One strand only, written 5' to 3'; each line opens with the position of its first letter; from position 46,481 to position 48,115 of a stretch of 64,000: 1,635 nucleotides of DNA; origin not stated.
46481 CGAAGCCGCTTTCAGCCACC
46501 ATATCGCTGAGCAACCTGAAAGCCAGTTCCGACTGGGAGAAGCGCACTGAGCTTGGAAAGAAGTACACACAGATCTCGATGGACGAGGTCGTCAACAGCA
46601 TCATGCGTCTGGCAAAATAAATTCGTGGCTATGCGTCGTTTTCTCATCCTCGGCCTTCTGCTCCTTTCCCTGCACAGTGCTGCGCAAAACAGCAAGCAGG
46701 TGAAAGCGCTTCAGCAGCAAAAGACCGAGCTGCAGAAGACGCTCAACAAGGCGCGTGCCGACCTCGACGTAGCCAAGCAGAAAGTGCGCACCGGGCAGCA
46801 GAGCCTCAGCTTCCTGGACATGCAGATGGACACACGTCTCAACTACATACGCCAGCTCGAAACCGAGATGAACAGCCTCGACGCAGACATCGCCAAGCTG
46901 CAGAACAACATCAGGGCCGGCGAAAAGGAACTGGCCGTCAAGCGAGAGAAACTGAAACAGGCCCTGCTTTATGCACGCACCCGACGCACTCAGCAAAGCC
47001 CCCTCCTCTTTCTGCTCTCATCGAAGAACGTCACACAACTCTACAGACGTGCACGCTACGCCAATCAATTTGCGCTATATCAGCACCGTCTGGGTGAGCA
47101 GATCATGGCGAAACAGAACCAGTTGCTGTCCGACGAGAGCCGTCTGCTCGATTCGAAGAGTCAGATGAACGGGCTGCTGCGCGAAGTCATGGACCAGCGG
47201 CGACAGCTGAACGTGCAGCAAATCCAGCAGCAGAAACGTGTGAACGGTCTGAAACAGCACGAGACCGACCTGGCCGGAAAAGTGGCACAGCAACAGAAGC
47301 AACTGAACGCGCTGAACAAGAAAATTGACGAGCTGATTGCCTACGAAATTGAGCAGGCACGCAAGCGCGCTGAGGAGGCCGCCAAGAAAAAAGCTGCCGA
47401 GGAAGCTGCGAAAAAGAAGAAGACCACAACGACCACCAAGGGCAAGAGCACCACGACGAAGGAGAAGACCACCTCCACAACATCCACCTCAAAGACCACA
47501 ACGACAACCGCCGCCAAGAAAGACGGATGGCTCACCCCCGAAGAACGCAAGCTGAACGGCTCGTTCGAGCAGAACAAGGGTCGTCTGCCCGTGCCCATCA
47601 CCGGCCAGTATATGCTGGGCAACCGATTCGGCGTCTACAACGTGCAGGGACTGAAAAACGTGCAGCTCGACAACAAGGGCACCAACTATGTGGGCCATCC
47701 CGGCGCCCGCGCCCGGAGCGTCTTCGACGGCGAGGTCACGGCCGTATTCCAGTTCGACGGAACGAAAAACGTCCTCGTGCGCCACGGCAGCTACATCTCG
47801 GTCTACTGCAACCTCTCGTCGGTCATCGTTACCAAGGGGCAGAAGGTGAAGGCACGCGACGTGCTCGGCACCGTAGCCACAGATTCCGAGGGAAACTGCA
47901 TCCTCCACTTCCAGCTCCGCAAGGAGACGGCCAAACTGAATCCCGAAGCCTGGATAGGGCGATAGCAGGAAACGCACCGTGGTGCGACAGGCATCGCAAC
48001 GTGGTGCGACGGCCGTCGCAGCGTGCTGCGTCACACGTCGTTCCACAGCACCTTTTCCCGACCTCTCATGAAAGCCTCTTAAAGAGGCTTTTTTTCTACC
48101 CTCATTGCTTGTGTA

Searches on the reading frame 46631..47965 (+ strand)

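Call 13: search_protein_families(library=pfam, proteins=[window:46631-47965:+])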
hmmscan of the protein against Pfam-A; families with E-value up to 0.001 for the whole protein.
window:46631-47965:+ (444 aa): 1 family
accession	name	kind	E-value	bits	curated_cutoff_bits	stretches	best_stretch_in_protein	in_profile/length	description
PF01551.29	Peptidase_M23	-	4.9e-14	52.7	28.7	1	348-438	3-96/96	Peptidase family M23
